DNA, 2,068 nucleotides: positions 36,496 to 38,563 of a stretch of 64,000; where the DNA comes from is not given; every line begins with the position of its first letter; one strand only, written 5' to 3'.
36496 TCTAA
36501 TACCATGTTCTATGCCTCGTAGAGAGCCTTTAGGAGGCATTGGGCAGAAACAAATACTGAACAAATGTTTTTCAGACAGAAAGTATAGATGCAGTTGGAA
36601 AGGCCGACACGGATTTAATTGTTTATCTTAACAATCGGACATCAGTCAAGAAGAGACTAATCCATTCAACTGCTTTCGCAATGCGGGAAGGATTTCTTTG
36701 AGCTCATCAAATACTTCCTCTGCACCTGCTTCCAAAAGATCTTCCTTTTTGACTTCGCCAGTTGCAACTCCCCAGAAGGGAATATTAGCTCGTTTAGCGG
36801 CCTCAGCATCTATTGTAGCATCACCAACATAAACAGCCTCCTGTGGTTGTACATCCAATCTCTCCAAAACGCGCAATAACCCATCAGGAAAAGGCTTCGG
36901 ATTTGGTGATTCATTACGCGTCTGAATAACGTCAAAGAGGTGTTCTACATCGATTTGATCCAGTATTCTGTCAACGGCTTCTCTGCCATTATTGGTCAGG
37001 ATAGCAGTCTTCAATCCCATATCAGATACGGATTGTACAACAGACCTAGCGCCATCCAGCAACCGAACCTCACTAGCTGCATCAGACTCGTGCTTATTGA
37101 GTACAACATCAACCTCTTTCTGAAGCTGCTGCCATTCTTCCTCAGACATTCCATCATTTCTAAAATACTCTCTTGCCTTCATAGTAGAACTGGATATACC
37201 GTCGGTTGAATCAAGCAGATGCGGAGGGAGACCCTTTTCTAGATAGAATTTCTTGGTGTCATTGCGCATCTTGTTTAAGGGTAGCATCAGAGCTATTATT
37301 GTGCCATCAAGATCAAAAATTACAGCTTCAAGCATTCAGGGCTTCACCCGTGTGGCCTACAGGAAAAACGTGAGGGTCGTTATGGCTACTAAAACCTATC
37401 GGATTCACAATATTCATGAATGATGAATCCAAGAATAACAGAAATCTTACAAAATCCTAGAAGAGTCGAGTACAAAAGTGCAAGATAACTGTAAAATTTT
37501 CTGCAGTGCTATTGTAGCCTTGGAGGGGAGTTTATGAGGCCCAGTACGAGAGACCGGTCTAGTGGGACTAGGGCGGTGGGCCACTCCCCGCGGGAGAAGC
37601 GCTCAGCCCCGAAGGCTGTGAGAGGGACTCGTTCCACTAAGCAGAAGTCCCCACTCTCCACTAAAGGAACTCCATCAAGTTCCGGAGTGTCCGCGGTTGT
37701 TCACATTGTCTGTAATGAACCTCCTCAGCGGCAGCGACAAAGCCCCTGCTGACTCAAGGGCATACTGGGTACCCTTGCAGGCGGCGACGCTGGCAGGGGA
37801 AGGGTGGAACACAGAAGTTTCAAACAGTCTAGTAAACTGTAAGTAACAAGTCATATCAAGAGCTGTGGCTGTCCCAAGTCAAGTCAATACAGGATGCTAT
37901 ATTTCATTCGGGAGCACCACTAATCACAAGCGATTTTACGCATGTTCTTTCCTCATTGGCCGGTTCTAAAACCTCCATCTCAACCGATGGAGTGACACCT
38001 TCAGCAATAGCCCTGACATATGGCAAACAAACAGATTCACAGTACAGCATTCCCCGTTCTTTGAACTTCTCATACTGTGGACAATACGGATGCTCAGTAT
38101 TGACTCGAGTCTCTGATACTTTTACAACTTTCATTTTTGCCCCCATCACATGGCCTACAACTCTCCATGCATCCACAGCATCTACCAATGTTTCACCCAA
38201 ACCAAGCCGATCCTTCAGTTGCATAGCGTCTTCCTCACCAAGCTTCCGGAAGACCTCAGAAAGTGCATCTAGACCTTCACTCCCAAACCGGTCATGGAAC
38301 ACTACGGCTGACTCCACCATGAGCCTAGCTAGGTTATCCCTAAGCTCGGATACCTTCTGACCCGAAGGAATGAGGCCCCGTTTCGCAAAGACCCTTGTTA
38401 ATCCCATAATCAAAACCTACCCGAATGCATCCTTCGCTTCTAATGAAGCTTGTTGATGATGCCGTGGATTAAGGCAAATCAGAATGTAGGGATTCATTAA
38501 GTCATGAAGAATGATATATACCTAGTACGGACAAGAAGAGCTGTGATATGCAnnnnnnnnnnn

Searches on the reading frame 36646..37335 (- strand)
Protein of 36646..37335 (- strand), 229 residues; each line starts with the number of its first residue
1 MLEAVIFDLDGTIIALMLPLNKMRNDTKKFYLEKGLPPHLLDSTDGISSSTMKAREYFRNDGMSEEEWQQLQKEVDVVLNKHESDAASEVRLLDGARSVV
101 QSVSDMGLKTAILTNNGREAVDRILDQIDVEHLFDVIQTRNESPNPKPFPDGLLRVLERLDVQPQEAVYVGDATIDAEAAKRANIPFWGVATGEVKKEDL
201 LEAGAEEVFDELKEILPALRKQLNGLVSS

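Call 12: search_protein_families(library=pfam, proteins=[window:36646-37335:-], max_evalue=0.01)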
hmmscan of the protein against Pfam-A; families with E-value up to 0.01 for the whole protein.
window:36646-37335:- (229 aa): 7 families
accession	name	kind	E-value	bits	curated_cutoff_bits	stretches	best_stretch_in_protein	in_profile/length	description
PF13419.12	HAD_2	-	6e-32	111.6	23.8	1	5-190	1-178/178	Haloacid dehalogenase-like hydrolase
PF00702.32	Hydrolase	-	1.6e-26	94.3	26.4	1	3-184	2-191/191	haloacid dehalogenase-like hydrolase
PF13242.12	Hydrolase_like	-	3.1e-09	37.1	22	1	147-214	4-74/75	HAD-hyrolase-like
PF12710.13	HAD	-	5.1e-08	34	27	1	5-180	1-188/189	haloacid dehalogenase-like hydrolase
PF13344.12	Hydrolase_6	-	0.00024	21.5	27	0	91-128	14-51/101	Haloacid dehalogenase-like hydrolase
PF08645.17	PNK3P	-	0.001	19.3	22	0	62-174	21-127/161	Polynucleotide kinase 3 phosphatase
PF03031.24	NIF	-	0.0061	16.7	21.8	0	85-182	32-126/160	NLI interacting factor-like phosphatase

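Call 13: find_encoding_contigs(protein=window:36646-37335:-, flank=8000, max_places=8)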
Protein window:36646-37335:- (229 aa): 2 contigs read that carry it; 2 places shown.
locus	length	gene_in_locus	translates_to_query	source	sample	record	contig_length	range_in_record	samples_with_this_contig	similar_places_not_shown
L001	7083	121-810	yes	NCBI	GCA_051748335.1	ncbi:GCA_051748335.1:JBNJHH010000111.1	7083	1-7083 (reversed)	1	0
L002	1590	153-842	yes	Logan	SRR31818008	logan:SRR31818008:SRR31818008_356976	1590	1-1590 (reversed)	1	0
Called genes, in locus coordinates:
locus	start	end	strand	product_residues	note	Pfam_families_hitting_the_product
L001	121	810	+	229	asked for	PF00702:Hydrolase, PF12710:HAD, PF13419:HAD_2, PF13242:Hydrolase_like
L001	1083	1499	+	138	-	-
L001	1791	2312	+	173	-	PF27746:Small_heat_shock_put (weak), PF00011:HSP20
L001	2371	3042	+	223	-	PF12840:HTH_20, PF13412:HTH_24 (weak), PF01022:HTH_5, PF01047:MarR (faint), PF12802:MarR_2 (faint), PF13518:HTH_28 (faint)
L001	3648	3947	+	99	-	-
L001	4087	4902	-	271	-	PF13481:AAA_25 (weak), PF20720:nSTAND3 (weak), PF25199:nSTAND_NTPase5 (faint), PF01656:CbiA, PF02374:ArsA_ATPase (weak), PF10609:ParA, PF13614:AAA_31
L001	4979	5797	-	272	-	PF00316:FBPase, PF00459:Inositol_P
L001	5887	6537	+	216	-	PF03357:Snf7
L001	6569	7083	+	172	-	PF00702:Hydrolase, PF08282:Hydrolase_3 (faint), PF12710:HAD, PF13419:HAD_2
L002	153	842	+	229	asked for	PF00702:Hydrolase, PF12710:HAD, PF13419:HAD_2, PF13242:Hydrolase_like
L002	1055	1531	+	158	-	-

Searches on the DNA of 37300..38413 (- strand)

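Call 4: search_rna_families(source=window, start=37300, end=37950, threshold=evalue, max_evalue=10, show_alignments=5)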
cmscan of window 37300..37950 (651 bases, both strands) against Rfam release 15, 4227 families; matches with E-value up to 10: 0.
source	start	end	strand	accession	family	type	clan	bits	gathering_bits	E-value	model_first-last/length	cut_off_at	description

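Call 87: search_with_rna_model(model_id=R1, sources=[L003, L004, L005, L006, L007, L008, L045, L046, L047, L048, L049, L051, L052, L053, L055, L056, L058, L059, L060, L061, L062, L063, L064, L065, L066, L067, L068, L069, L070, L071, L072, L073, L074, L075, L076, L077, L078, L079, L080, L081, L082, L083, L084, L085, L086, L087, L089, L090, L091, L092, L093, L094, L095, L096, L097, L098, L099, L100, L101, L102, L103, L104, L106, L107, L108, L109, L110, L111, L112, L113, L114, L116, L117, L119, L120, L121, L122, L123, L124, L125, L126, L128, L129, L132, L133, L134, L135, L136, L137, L138, L139, L140, L141, L142, L143, L144, L145, L147, L149, L150], max_evalue=0.001)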
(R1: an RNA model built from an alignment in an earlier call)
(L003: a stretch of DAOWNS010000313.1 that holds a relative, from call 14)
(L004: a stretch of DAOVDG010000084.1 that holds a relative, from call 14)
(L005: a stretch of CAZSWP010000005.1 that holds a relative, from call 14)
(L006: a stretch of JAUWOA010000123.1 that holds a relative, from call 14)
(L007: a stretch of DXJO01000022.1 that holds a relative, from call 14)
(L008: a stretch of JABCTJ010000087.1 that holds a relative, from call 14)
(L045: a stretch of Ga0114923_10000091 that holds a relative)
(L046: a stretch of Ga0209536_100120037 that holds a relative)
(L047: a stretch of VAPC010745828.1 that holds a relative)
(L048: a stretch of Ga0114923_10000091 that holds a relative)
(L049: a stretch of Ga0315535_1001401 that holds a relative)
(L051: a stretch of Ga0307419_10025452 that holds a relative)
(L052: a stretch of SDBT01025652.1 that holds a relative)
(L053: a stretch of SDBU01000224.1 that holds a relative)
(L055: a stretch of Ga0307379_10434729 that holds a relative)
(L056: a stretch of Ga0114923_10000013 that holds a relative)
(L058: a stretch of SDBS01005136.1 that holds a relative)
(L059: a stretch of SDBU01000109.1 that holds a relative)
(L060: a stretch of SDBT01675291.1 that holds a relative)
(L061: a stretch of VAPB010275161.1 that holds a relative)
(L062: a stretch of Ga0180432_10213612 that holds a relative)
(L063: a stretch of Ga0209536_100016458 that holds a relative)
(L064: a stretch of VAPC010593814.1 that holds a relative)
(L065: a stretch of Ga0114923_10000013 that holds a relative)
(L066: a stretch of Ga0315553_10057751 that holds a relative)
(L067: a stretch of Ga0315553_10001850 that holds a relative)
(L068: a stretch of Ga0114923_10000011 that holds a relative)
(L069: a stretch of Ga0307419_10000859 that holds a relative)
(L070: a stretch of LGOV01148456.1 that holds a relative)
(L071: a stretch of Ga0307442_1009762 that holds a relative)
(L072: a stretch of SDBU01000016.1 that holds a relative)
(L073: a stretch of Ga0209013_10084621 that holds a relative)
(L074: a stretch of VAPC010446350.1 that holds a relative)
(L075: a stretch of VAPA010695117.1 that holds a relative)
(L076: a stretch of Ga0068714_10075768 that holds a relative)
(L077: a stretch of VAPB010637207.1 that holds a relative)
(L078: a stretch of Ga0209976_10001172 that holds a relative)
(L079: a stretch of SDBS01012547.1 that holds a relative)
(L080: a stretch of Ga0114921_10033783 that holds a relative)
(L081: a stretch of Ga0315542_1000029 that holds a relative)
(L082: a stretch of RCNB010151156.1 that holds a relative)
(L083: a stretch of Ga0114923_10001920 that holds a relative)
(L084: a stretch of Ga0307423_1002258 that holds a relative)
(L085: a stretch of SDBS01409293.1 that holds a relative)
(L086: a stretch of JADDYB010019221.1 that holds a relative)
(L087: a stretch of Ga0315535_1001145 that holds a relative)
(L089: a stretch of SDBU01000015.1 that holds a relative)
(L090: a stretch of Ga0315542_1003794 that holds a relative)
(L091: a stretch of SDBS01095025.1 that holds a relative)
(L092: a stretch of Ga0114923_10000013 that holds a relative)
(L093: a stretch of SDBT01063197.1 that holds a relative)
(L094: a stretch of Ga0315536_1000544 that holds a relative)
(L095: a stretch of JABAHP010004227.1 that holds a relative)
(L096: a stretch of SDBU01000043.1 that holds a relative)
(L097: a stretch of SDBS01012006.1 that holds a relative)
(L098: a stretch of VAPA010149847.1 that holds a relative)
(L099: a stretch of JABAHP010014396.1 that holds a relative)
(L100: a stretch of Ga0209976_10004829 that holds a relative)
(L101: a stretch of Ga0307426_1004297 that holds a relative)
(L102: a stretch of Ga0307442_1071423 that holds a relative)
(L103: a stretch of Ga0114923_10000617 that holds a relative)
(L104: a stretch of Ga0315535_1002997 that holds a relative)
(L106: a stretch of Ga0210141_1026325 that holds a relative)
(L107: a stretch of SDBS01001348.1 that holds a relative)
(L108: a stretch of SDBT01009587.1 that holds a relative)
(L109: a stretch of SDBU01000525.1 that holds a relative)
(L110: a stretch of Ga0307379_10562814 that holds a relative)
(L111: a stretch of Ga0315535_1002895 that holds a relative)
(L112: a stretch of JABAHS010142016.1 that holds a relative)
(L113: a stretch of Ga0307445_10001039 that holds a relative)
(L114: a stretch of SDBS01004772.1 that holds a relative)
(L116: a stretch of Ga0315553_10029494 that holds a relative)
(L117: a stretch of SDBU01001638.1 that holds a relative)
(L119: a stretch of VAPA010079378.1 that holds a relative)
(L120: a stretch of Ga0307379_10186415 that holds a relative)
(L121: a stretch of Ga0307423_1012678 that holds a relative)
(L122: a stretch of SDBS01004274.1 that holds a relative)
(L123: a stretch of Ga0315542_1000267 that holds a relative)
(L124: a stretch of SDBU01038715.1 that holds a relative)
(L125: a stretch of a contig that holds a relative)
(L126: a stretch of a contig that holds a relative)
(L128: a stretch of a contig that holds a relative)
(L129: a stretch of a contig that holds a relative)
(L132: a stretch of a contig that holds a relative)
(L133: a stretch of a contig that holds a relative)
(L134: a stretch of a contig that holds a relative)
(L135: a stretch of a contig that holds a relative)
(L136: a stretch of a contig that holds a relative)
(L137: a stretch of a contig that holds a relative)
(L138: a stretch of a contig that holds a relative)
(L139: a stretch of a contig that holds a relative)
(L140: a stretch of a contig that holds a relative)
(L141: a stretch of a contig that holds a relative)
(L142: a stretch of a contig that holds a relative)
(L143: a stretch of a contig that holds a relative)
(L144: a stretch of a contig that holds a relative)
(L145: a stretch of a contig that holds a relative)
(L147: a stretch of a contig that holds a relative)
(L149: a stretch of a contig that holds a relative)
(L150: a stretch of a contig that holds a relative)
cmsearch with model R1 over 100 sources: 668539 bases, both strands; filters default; matches with E-value up to 0.001: 98.
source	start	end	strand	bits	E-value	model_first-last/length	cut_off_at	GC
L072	136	288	+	172.3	4.6e-47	1-153/153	no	0.47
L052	2211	2363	-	172.1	5.4e-47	1-153/153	no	0.5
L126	5784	5933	+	171.2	1e-46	1-153/153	no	0.52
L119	10211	10363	+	170.2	1.9e-46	1-153/153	no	0.51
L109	11295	11447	-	168.5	5.8e-46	1-153/153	no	0.52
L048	2825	2977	+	168.4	6.1e-46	1-153/153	no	0.52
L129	15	176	-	168.1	7.4e-46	1-153/153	no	0.48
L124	4303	4464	+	168.1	7.6e-46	1-153/153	no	0.49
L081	6192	6344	-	168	8.2e-46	1-153/153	no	0.5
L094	1844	1996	+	168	8.2e-46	1-153/153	no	0.5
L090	7759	7911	-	167.4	1.2e-45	1-153/153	no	0.48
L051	196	348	+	166.7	1.9e-45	1-153/153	no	0.48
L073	96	245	-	166.7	2e-45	1-153/153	no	0.46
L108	6426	6572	+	165.4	4.5e-45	1-153/153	no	0.48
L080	1885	2037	-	164.7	7.1e-45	1-153/153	no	0.48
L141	67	225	+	163.6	1.4e-44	1-153/153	no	0.55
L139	669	818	-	162.9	2.4e-44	1-153/153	no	0.53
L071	3396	3548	-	162.6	3e-44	1-153/153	no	0.47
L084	9459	9611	-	162.6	3e-44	1-153/153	no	0.47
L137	927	1079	-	162.6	3e-44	1-153/153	no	0.47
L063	8558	8707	-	162.3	3.5e-44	1-153/153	no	0.51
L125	915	1076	-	162.2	3.7e-44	1-153/153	no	0.48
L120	254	406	-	161.3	6.8e-44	1-153/153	no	0.5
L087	790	942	+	161.3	6.9e-44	1-153/153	no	0.49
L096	2090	2239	-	161.2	7.4e-44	1-153/153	no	0.5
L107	4665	4814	+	161.2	7.4e-44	1-153/153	no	0.5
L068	4559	4705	+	160.7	1e-43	1-153/153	no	0.52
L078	219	380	+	158.6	4.2e-43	1-153/153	no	0.48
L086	1408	1554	-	156.8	1.4e-42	1-153/153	no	0.51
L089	2686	2832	-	156.5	1.6e-42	1-153/153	no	0.51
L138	8844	9011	+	156.1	2.1e-42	1-153/153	no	0.48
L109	5935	6093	-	155.7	2.9e-42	1-153/153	no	0.48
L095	623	784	-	155.1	4e-42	1-153/153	no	0.52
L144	740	901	-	155.1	4.2e-42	1-153/153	no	0.48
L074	8938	9084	+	155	4.5e-42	1-153/153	no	0.54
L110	323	469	+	154.6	5.7e-42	1-153/153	no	0.52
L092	838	984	-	154.5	6.4e-42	1-153/153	no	0.48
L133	11188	11346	-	153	1.7e-41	1-153/153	no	0.52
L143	1012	1170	-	153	1.7e-41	1-153/153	no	0.52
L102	470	628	+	152.3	2.6e-41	1-153/153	no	0.5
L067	7429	7572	+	152.2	2.8e-41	1-153/153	no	0.5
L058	12558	12716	+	151.7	3.9e-41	1-153/153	no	0.47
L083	11586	11747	+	151.6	4.2e-41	1-153/153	no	0.46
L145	3617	3775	+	151.4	4.8e-41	1-153/153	no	0.49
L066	619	777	-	151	6.2e-41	1-153/153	no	0.51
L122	902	1057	+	150.7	7.7e-41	1-153/153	no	0.47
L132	9775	9930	-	150.7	7.7e-41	1-153/153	no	0.47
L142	1169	1336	-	150.6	8.4e-41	1-153/153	no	0.49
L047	8128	8274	-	149.6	1.6e-40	1-153/153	no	0.48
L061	4194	4340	-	149.6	1.6e-40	1-153/153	no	0.48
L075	4514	4660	-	149.2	2e-40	1-153/153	no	0.51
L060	151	318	-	149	2.4e-40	1-153/153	no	0.45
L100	96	257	+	148.8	2.7e-40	1-153/153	no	0.49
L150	1319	1480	-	148.6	3e-40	1-153/153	no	0.48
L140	1449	1601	-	148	4.7e-40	1-153/153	no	0.54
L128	786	944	+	147.5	6.4e-40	1-153/153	no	0.47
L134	9975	10133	-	147.4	6.7e-40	1-153/153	no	0.5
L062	1321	1461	-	146.5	1.2e-39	1-153/153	no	0.44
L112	568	714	+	144.7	4.1e-39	1-153/153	no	0.5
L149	2037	2183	+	144.7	4.1e-39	1-153/153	no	0.5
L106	627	788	-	144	6.5e-39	1-153/153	no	0.47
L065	1351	1491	-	143.4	9.7e-39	1-153/153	no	0.49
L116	1022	1171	+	143.2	1.1e-38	1-153/153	no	0.48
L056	3467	3617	-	142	2.5e-38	1-153/153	no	0.51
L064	5260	5412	-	141.9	2.5e-38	1-153/153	no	0.48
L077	1470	1622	-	141.9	2.5e-38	1-153/153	no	0.48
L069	117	284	+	141.2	4e-38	1-153/153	no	0.51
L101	1073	1240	-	141.2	4e-38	1-153/153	no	0.51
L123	1834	2001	+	141.2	4e-38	1-153/153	no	0.51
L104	1553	1694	-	139.5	1.3e-37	1-153/153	no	0.49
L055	859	1017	-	138.3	2.8e-37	1-153/153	no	0.52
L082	180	326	-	137.9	3.6e-37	1-153/153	no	0.52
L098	1515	1661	-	137.9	3.7e-37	1-153/153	no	0.51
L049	12982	13127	-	136.6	8.7e-37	1-153/153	no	0.46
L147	2333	2493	+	135.9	1.4e-36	1-153/153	no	0.47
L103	24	191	-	131.6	2.3e-35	1-153/153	no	0.52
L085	909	1049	-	131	3.4e-35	1-153/153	no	0.49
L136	814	963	-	130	6.9e-35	1-153/153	no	0.54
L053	9278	9423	+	126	9.7e-34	1-153/153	no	0.48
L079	2296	2436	+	121.9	1.4e-32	1-153/153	no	0.54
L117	79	219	+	121.9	1.4e-32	1-153/153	no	0.54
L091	2136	2276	+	119.9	5.6e-32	1-153/153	no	0.57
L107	303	445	-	112.9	5.4e-30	1-153/153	no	0.48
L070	1480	1626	+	111.2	1.7e-29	1-150/153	3'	0.56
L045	9798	9937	-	107.3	2.2e-28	1-153/153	no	0.46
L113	2468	2614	-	98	1.1e-25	1-153/153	no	0.48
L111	7223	7363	+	97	2.1e-25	1-153/153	no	0.56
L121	3369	3457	-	93.8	1.7e-24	65-153/153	5'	0.49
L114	1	142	+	83.2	2e-21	19-153/153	5'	0.44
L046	3078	3224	-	82.3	3.4e-21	1-153/153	no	0.52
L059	5935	6002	-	79.7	1.9e-20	86-153/153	5'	0.46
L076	1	86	+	78.6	4.1e-20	65-153/153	5'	0.5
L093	42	189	-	72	3.2e-18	1-153/153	no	0.45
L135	1072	1173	-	67.3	6.9e-17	1-153/153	no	0.55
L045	13112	13252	+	62.7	1.5e-15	1-153/153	no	0.54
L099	84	179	-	54.2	4.1e-13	1-153/153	no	0.47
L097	1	40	+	41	2.6e-09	114-153/153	5'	0.5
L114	13113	13194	+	27.8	1.6e-05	1-153/153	no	0.38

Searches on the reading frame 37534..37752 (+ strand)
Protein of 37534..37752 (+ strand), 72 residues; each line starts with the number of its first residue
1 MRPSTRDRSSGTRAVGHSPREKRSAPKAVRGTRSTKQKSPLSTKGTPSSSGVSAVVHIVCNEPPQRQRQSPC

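Call 12: search_protein_families(library=pfam, proteins=[window:37534-37752:+], max_evalue=0.01)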
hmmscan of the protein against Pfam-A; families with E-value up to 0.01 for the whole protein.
window:37534-37752:+ (72 aa): 0 families

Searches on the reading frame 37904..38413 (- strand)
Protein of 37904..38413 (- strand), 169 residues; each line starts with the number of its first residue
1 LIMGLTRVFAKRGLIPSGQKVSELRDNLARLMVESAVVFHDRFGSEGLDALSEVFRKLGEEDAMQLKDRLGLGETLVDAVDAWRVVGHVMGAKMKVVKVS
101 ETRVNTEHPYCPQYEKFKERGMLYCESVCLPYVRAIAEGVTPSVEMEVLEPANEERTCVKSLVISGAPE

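Call 11: find_encoding_contigs(protein=window:37904-38413:-, flank=6000, max_places=8)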
Protein window:37904-38413:- (169 aa): no gene with exactly this product is on record in the collection.

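Call 12: search_protein_families(library=pfam, proteins=[window:37904-38413:-], max_evalue=0.01)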
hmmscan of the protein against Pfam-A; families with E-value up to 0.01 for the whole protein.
window:37904-38413:- (169 aa): 0 families

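Call 14: find_related_loci(query=window:37904-38413:-, collection=genome_contigs, flank=5000)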
Query window:37904-38413:- (169 aa) in genome_contigs; peptide patterns used: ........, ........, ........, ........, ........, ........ (x = any residue, [..] = any of these).
103 stretches matched a pattern; 6 encode a relative of the query (tblastn E <= 1e-3); 6 distinct loci.
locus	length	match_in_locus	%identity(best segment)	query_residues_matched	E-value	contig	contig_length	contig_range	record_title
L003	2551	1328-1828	62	1-167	2e-72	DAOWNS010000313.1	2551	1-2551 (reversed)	MAG TPA_asm: Candidatus Thorarchaeota archaeon isolate CSMAG_3034 CSMAG_3034_k141_1120799_length_2551_cov_21.3000, whole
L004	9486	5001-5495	61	1-165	8e-71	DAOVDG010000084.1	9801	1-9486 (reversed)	MAG TPA_asm: Candidatus Thorarchaeota archaeon isolate CSMAG_1051 CSMAG_1051_k141_4753217_length_9801_cov_60.1128, whole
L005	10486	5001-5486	62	3-164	3e-70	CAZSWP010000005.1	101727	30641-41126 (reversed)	MAG TPA_asm: uncultured archaeon isolate SRP141376_co1_380 genome assembly, contig: NODE_504_length_101727_cov_4.954874,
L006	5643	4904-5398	59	1-165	3e-69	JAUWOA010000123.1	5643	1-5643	MAG: Candidatus Thorarchaeota archaeon isolate CSMAG_2438 CSMAG_2438_k141_1125469_length_5643_cov_80.0000, whole genome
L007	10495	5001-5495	59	1-165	1e-68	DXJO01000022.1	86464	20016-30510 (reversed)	MAG TPA_asm: Candidatus Thorarchaeota archaeon isolate MAG_9 k127_94916, whole genome shotgun sequence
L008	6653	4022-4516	59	1-165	2e-68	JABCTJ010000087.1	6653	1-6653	MAG: Candidatus Thorarchaeota archaeon isolate HM4_FB6 k127_985569, whole genome shotgun sequence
